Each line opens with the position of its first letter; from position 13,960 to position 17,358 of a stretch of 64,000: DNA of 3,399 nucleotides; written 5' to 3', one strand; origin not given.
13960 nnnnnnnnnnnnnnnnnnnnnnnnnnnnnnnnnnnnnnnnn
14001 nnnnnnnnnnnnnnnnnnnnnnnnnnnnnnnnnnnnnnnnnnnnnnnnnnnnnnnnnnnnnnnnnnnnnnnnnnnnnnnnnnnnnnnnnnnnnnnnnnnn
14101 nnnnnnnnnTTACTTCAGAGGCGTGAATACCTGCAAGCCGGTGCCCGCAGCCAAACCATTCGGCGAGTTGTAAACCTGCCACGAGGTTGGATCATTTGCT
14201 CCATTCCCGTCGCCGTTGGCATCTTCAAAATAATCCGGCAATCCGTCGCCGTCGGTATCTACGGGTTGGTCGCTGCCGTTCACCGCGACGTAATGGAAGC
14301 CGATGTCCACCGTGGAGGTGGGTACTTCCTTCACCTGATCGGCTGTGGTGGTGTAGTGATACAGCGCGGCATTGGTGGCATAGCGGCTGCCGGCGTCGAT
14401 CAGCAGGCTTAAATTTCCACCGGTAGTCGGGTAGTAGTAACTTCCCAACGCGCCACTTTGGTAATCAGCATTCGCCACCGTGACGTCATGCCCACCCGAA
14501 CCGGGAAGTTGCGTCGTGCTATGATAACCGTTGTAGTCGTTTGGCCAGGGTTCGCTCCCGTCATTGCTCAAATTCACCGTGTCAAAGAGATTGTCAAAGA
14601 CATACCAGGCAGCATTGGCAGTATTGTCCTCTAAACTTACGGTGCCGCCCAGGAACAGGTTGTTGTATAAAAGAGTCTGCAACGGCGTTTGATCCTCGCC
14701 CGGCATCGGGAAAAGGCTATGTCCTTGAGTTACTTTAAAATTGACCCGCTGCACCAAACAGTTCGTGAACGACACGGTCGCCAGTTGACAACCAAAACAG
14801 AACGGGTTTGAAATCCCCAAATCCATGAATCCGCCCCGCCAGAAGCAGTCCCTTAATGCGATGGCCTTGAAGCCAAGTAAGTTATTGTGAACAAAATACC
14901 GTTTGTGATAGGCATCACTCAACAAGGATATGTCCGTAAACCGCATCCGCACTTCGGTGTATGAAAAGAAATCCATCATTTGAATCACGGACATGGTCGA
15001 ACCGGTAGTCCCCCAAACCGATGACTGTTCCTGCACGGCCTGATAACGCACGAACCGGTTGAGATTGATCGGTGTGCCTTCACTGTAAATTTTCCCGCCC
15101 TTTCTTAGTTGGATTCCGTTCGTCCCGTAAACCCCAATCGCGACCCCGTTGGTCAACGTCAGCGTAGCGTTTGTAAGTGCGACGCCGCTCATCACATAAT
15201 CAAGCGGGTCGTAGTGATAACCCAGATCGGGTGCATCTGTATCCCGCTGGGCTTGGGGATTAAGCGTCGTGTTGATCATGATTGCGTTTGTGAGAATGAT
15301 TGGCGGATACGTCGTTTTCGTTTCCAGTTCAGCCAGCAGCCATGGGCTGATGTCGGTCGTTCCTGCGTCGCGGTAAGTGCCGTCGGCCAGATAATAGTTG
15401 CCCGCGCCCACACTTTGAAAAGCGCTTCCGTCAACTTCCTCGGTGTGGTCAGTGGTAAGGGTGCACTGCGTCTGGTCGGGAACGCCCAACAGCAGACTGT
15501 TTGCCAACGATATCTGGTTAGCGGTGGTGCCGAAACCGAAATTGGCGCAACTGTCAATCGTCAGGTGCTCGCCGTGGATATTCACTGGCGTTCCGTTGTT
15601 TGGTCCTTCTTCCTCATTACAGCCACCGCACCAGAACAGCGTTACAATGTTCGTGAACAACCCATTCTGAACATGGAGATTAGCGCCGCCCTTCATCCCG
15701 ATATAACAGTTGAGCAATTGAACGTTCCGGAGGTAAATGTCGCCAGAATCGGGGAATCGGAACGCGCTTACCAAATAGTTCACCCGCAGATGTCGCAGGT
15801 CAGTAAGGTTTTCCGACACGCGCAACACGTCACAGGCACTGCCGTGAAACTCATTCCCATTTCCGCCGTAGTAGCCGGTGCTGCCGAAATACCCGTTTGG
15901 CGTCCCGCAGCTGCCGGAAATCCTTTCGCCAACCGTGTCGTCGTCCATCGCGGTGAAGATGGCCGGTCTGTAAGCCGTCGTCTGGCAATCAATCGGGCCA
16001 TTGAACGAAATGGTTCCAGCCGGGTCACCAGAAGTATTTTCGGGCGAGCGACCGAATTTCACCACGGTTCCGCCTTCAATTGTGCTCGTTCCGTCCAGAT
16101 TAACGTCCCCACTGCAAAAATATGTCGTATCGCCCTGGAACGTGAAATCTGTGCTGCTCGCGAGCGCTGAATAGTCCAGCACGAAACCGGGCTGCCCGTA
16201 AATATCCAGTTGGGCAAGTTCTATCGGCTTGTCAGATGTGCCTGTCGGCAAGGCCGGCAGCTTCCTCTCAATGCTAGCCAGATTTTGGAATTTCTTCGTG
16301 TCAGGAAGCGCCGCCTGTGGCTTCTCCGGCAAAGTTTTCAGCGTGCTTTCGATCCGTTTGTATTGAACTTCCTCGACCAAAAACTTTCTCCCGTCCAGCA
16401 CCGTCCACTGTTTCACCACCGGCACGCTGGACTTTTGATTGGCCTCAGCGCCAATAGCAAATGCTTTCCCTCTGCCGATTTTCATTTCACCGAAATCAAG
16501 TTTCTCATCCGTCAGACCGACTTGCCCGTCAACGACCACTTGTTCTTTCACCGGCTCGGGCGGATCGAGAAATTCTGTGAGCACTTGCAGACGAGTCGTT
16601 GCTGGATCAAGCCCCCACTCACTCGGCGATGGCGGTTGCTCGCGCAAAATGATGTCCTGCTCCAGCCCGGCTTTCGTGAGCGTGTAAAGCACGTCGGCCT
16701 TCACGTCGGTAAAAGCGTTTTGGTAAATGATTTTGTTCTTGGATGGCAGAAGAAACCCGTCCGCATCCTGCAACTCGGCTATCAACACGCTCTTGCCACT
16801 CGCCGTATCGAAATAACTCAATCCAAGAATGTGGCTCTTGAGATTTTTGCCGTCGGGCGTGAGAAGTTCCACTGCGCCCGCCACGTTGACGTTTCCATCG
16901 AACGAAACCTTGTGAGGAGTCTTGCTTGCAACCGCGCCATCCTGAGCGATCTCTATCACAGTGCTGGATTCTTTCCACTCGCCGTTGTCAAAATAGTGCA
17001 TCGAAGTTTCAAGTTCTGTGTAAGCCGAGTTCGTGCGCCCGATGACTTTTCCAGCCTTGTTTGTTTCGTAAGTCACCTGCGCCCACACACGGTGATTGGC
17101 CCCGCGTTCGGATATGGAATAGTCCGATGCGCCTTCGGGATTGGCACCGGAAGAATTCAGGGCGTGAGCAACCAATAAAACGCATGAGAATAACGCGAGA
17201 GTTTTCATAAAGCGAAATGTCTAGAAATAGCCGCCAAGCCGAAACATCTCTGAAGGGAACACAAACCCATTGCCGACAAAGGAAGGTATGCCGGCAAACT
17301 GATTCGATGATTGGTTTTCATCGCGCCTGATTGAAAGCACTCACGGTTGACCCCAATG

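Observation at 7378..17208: Three-gene secreted RHS system without T6SS hallmarks: 1032-aa partner + signal-peptide RHS + lipoprotein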

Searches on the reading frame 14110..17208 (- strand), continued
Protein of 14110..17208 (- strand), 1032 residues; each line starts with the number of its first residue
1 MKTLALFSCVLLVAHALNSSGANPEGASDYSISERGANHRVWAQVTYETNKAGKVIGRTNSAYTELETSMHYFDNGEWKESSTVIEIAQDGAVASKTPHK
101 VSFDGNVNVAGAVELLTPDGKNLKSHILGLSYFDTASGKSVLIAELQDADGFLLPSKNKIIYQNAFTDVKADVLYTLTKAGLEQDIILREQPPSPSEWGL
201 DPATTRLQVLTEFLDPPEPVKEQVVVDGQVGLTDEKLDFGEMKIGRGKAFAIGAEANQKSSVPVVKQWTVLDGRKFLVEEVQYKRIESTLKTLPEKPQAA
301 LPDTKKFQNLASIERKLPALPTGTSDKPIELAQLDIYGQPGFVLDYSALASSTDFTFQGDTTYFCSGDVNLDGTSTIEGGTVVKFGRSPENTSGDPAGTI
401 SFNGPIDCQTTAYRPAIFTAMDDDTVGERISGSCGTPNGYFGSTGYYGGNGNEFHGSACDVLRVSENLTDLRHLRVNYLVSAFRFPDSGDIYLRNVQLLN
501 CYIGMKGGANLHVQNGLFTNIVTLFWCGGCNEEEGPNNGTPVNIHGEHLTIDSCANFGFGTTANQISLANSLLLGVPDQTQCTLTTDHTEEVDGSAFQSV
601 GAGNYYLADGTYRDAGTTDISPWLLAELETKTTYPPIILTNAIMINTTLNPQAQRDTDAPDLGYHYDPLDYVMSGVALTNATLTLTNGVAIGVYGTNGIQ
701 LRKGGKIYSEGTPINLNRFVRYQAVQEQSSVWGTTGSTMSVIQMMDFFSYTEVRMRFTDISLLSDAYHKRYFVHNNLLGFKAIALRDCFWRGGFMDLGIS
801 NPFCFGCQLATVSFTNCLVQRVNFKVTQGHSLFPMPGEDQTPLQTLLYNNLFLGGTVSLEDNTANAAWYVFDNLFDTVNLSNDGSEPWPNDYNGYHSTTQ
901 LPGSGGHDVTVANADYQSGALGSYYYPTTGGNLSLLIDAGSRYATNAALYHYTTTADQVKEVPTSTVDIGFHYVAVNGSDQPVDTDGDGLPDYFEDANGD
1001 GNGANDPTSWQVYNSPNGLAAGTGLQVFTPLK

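Call 83: search_protein_families(library=pfam, proteins=[L009:3282-7280:+, L009:7439-10621:+, L019:18275-19630:+, L040:14996-16222:+, L040:16230-17648:+, L057:14454-15872:+, L059:15343-19290:+, L067:15727-16962:+, L074:4040-5290:+, L055:5761-7359:+], max_evalue=0.001)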
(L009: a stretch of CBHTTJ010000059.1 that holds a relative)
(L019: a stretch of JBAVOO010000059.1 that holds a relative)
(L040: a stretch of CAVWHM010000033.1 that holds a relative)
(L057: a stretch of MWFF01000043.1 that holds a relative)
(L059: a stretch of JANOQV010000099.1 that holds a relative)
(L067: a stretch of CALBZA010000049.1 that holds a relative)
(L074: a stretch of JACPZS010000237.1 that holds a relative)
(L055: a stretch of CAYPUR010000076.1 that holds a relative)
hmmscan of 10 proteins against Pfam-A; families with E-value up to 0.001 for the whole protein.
L009:3282-7280:+ (1332 aa): 6 families
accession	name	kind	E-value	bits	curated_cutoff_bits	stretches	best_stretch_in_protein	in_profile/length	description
PF13385.13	Laminin_G_3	-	7.3e-49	166.2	27.6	2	34-200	1-150/151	Concanavalin A-like lectin/glucanases superfamily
PF16656.11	Pur_ac_phosph_N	-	4.3e-16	59.7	30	0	575-643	25-93/93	Purple acid Phosphatase, N-terminal domain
PF25059.1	FN3_DSCAM-DSCAML_C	-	9.1e-09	36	39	0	885-937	29-80/89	DSCAM/DSCAML C-terminal Fn3-like domain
PF16655.11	PhoD_N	-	9.6e-08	32.9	30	0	1224-1239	62-77/90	PhoD-like phosphatase, N-terminal domain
PF02210.31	Laminin_G_2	-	4.6e-07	30.8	22.9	0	120-190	47-123/126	Laminin G domain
PF00041.27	fn3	-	7.1e-07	29.8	25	0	804-826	50-72/84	Fibronectin type III domain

L009:7439-10621:+ (1060 aa): 0 families

L019:18275-19630:+ (451 aa): 12 families
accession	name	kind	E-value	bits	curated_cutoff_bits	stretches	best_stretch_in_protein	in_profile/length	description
PF13964.12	Kelch_6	-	3.8e-15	55.7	25.3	1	345-391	3-49/50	Kelch motif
PF13418.12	Kelch_4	-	2.4e-14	53.5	21.6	1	344-383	2-42/49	Galactose oxidase, central domain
PF13415.12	Kelch_3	-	2.8e-13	50.1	22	1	320-350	16-46/48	Galactose oxidase, central domain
PF13646.12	HEAT_2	-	2.5e-12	47.3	27.7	1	163-235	13-88/88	HEAT repeats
PF01344.31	Kelch_1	-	1.3e-11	44.2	20.1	1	349-388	6-45/46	Kelch motif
PF24681.1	Kelch_KLHDC2_KLHL20_DRC7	-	3.1e-09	36.9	50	1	318-443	75-203/221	KLHDC2/KLHL20/DRC7 Kelch-repeats domain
PF07646.21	Kelch_2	-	8.5e-08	32.2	21.3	0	345-387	2-46/48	Kelch motif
PF24981.1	Beta-prop_ATRN-LZTR1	-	5.6e-06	26.3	50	1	316-443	117-259/289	Attractin/LZTR1 beta-propeller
PF00514.29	Arm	-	1.9e-05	25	20.6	0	187-205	16-34/41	Armadillo/beta-catenin-like repeat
PF25210.1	Kelch_FKB95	-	2.1e-05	24.7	70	1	320-387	56-125/268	FKB95, Kelch-repeats domain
PF24996.1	NANM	-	0.00032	20.1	45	0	315-363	159-207/350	N-acetylneuraminate epimerase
PF03130.22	HEAT_PBS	-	0.00079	20.2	20.9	0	226-249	1-22/27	PBS lyase HEAT-like repeat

L040:14996-16222:+ (408 aa): 7 families
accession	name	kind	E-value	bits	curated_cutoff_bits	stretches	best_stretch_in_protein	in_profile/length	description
PF01344.31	Kelch_1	-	4.6e-12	45.7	20.1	1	313-355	11-46/46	Kelch motif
PF13646.12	HEAT_2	-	9.4e-11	42.3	27.7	1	198-273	4-78/88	HEAT repeats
PF13964.12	Kelch_6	-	9.2e-10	38.6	25.3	1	311-356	9-48/50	Kelch motif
PF13418.12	Kelch_4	-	1.6e-08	34.8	21.6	1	302-352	1-45/49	Galactose oxidase, central domain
PF07646.21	Kelch_2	-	3.8e-08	33.4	21.3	0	312-354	10-47/48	Kelch motif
PF03130.22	HEAT_PBS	-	9.1e-06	26.2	20.9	0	116-142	2-26/27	PBS lyase HEAT-like repeat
PF13415.12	Kelch_3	-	6.5e-05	23.4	22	0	331-361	13-43/48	Galactose oxidase, central domain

L040:16230-17648:+ (472 aa): 0 families

L057:14454-15872:+ (472 aa): 0 families

L059:15343-19290:+ (1315 aa): 12 families
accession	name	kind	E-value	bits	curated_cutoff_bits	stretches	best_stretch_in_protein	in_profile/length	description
PF01553.26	Acyltransferase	-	1.5e-21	77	23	1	926-1039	8-131/132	Acyltransferase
PF03176.21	MMPL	-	8.6e-18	64.8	20.5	2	643-864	72-324/333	MMPL family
PF13649.12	Methyltransf_25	-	3.3e-17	63.4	27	1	1147-1240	1-97/97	Methyltransferase domain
PF13847.12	Methyltransf_31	-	3.7e-16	59.6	27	1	1147-1252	7-117/145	Methyltransferase domain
PF08242.18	Methyltransf_12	-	2e-15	57.7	30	1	1148-1242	1-98/98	Methyltransferase domain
PF08241.18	Methyltransf_11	-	3.2e-14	53.8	21.2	1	1148-1244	1-95/95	Methyltransferase domain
PF13489.12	Methyltransf_23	-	8.1e-10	39.1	27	1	1142-1295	21-160/164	Methyltransferase domain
PF00891.24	Methyltransf_2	-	4.2e-09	36.5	22.3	1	1145-1294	64-209/210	O-methyltransferase domain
PF05175.20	MTS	-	4.9e-05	23.5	23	1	1133-1243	19-137/170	Methyltransferase small domain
PF01739.24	CheR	-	0.00011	22.1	27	1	1190-1244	117-173/195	CheR methyltransferase, SAM binding domain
PF02460.24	Patched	-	0.0007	19.8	23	0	725-836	30-149/156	Patched SSD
PF20922.3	Anamorsin_N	-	0.00085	19.5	27.1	0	1224-1295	67-117/163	Anamorsin, N-terminal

L067:15727-16962:+ (411 aa): 3 families
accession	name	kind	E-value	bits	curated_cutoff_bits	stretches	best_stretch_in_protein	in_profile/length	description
PF25390.1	WD40_RLD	-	1.9e-41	143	150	3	78-233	50-223/363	RCC1-like domain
PF13540.12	RCC1_2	-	6.7e-33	112.1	22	2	162-184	1-23/30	Regulator of chromosome condensation (RCC1) repeat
PF00415.24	RCC1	-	7.2e-05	23.7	21.7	0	160-175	33-50/50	Regulator of chromosome condensation (RCC1) repeat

L074:4040-5290:+ (416 aa): 4 families
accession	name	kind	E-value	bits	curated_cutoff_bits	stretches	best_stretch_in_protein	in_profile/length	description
PF17957.7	Big_7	-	1.7e-20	73.9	24.1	3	175-227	18-69/70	Bacterial Ig domain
PF07495.19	Y_Y_Y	-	3.9e-06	27.1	26.6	0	115-149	29-64/65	Y_Y_Y domain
PF19077.6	Big_13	-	5.8e-06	27.2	27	0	312-342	70-100/102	Bacterial Ig-like domain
PF00801.26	PKD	-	0.00069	20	23.5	0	72-147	8-80/80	PKD domain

L055:5761-7359:+ (532 aa): 0 families

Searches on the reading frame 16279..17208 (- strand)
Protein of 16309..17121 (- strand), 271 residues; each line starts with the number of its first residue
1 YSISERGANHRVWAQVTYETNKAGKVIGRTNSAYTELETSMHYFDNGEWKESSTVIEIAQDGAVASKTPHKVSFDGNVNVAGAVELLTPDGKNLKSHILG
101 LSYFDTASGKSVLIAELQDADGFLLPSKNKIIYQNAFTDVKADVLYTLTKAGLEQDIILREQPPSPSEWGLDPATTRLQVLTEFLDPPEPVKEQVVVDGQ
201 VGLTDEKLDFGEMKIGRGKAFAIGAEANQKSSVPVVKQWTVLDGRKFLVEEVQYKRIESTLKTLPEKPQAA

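Call 69: predict_structure(alignment_id=A3)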
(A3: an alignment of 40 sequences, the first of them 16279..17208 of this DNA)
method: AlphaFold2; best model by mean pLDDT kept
length: 310 residues; sequences in the alignment: 40
mean_pLDDT: 89.1   pTM: 0.83
mean pLDDT of the five models: 89.1, 88.6, 87.6, 87.1, 86.3
residues with pLDDT >= 90: 240; 70-90: 30; 50-70: 24; < 50: 16
segments of 3 or more residues with pLDDT < 50: 1-4, 15-21, 300-302
pLDDT, mean of each block of 10 residues (from residue 1): 47 48 67 96 92 89 93 97 97 97 98 97 98 96 97 98 96 97 96 95 97 98 86 93 94 81 95 97 95 82 54
secondary structure, 60 per line:
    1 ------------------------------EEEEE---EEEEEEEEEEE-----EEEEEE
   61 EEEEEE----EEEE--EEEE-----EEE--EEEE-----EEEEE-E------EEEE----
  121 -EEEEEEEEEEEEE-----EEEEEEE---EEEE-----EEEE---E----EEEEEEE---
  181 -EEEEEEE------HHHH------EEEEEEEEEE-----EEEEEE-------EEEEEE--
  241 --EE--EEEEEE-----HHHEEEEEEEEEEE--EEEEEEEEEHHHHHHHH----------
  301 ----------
elements in order: E31-35 E39-49 E55-66 E71-74 E77-80 E86-88 E91-94 E100-104 E113-116 E122-134 E140-146 E150-153 E159-162 E171-177 E182-188 H195-198 E205-214 E220-225 E233-238 E247-252 E261-271 E274-282 H283-290

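Call 71: fold_search(model_id=the predicted structure, library=pdb)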
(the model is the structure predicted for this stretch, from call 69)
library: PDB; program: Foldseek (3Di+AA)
matches with E <= 10: 691; with E <= 0.001: 0
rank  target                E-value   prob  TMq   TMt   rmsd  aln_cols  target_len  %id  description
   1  9n73_LI               3.0e-03  0.20  0.12  0.07  24.6       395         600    8  SSU processome maturation and disassembly, State G (released 2025-10-29)
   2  6sg8_A                9.4e-03  0.30  0.15  0.13  21.7       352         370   10  Structure of Sosuga virus receptor binding protein (released 2019-10-09)
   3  6sg8_B                2.0e-02  0.23  0.15  0.13  22.2       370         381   10  Structure of Sosuga virus receptor binding protein (released 2019-10-09)
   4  1n1s                  2.3e-02  0.14  0.12  0.07  22.9       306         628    9  Trypanosoma rangeli sialidase (released 2003-01-07)
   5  3amr                  3.6e-02  0.18  0.12  0.11  22.6       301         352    9  Crystal Structures of Bacillus subtilis Alkaline Phytase in Complex with Ca2+, Co2+, Ni2+, Mg2+ and myo-Inositol Hexasul (released 2011-04-13)
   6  1qlg                  3.8e-02  0.16  0.12  0.11  22.8       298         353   10  Crystal structure of phytase with magnesium from Bacillus amyloliquefaciens (released 2000-02-03)
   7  6dsz_B                5.6e-02  0.11  0.13  0.05  23.6       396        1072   11  Crystal structure of DDB1 in complex with DET1- and DDB1-associated protein 1 (DDA1) (released 2018-12-12)
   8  6idc                  5.9e-02  0.14  0.12  0.15  31.0       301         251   11  Loop deletion and proline insertion mutant (deleting six residues and inserted six proline residues) (released 2019-07-03)
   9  1ohf_B                6.2e-02  0.15  0.15  0.10  21.2       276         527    8  The refined structure of Nudaurelia capensis omega virus (released 2004-02-26)
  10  1poo                  6.5e-02  0.16  0.12  0.11  21.4       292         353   10  THERMOSTABLE PHYTASE FROM BACILLUS SP (released 2000-04-19)
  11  1wcs                  6.5e-02  0.09  0.12  0.07  23.6       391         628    7  A mutant of Trypanosoma rangeli sialidase displaying trans-sialidase activity (released 2004-12-15)
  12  5b2c_A                6.9e-02  0.18  0.15  0.11  21.7       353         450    7  Crystal structure of Mumps virus hemagglutinin-neuraminidase (released 2016-09-28)
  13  7tdz_i                6.9e-02  0.09  0.12  0.05  22.0       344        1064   12  Cryo-EM model of protomer of the cytoplasmic ring of the nuclear pore complex from Xenopus laevis (released 2022-06-22)
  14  3t1e_A                8.0e-02  0.11  0.12  0.10  20.6       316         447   10  The structure of the Newcastle disease virus hemagglutinin-neuraminidase (HN) ectodomain reveals a 4-helix bundle stal (released 2011-09-07)
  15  7shw_B                8.0e-02  0.08  0.09  0.10  24.7       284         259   12  Crystal structure of Mycobacterium smegmatis LmcA with xenon (released 2022-04-13)
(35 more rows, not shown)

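Call 73: search_protein_representatives(protein=window:16309-17121:-)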
Query: 271 residues. Proteins with E-value up to 0.001 (for the whole library): 3367; up to 1e-10: 2699; up to 1e-30: 1499. The best 150 are listed.
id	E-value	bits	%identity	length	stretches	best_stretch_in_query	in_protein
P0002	3.8e-141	485.4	82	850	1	1-271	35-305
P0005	1.3e-100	352.5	62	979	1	1-266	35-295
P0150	1.4e-100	352.5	41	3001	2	5-267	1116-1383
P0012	1.5e-93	329.4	60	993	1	1-267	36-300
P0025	2.1e-90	319.1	59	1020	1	1-268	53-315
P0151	4.3e-89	314.8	58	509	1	1-270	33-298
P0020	5.9e-88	311.0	57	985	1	1-266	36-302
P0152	6.4e-86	304.4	57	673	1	3-268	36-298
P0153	1.3e-85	303.4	56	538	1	1-266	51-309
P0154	4.5e-82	291.8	57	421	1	1-266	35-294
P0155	7.1e-81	287.8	54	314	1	2-268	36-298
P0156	7.3e-81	287.8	57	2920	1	1-269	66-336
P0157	9.5e-80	284.2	54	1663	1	1-266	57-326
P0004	3.0e-79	282.5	52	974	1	2-270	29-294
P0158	7.4e-79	281.2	53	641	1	3-267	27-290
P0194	3.9e-70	252.7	53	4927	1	3-266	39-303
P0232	5.4e-67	242.4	49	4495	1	4-267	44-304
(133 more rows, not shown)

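Call 75: search_protein_families(library=pfam, proteins=[P0194, P0232], max_evalue=0.0001)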
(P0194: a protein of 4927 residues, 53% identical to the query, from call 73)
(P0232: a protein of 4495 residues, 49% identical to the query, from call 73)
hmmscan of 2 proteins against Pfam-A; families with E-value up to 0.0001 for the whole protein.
P0194 (4927 aa): 10 families
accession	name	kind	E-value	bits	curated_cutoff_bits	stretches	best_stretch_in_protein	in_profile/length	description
PF05593.20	RHS_repeat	-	9.2e-54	179.3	22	3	3732-3766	1-35/38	RHS Repeat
PF17963.7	Big_9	-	2.6e-27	96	23.6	3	2991-3081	1-88/89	Bacterial Ig domain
PF13385.13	Laminin_G_3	-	9.9e-25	87.9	27.6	1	1096-1268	1-151/151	Concanavalin A-like lectin/glucanases superfamily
PF17957.7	Big_7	-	8.5e-24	84.4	24.1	3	1707-1779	1-69/70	Bacterial Ig domain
PF17892.7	Cadherin_5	-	3.5e-21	75.3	26.5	1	3017-3083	29-97/98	Cadherin-like domain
PF13927.12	Ig_3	-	1.2e-08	35.8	30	1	968-1034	3-78/78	Immunoglobulin domain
PF24684.1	Vgb_lyase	-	1.3e-08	34.5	50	1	2296-2400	16-285/290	Virginiamycin B lyase family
PF08450.18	SGL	-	3.3e-08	33.9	26.3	0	2332-2378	181-226/246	SMP-30/Gluconolactonase/LRE-like region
PF20148.4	DUF6531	-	2.9e-07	31.1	24.1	1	3306-3350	8-51/74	Domain of unknown function (DUF6531)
PF01436.27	NHL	-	9.6e-07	29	20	0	2336-2359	3-26/28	NHL repeat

P0232 (4495 aa): 10 families
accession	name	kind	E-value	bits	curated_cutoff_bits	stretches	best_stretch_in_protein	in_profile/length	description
PF17957.7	Big_7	-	1.9e-41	141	24.1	4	1674-1741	1-69/70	Bacterial Ig domain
PF05593.20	RHS_repeat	-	5.1e-37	126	22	2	3257-3289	1-33/38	RHS Repeat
PF00092.34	VWA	-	9.2e-20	72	23.8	1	1384-1565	1-172/174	von Willebrand factor type A domain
PF13385.13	Laminin_G_3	-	6.9e-19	68.9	27.6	1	1114-1282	1-150/151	Concanavalin A-like lectin/glucanases superfamily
PF13927.12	Ig_3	-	4.4e-17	62.8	30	2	987-1053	4-78/78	Immunoglobulin domain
PF07679.22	I-set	-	3.7e-13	49.8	23.7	1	1301-1376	6-90/90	Immunoglobulin I-set domain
PF13519.12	VWA_2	-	4.2e-12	47.1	27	1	1385-1498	1-107/107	von Willebrand factor type A domain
PF20148.4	DUF6531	-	1.5e-08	35.3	24.1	1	2727-2788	5-65/74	Domain of unknown function (DUF6531)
PF17963.7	Big_9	-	2.4e-08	35.2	23.6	1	2380-2467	5-88/89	Bacterial Ig domain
PF13895.12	Ig_2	-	4.4e-07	30.5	27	0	989-1067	4-79/79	Immunoglobulin domain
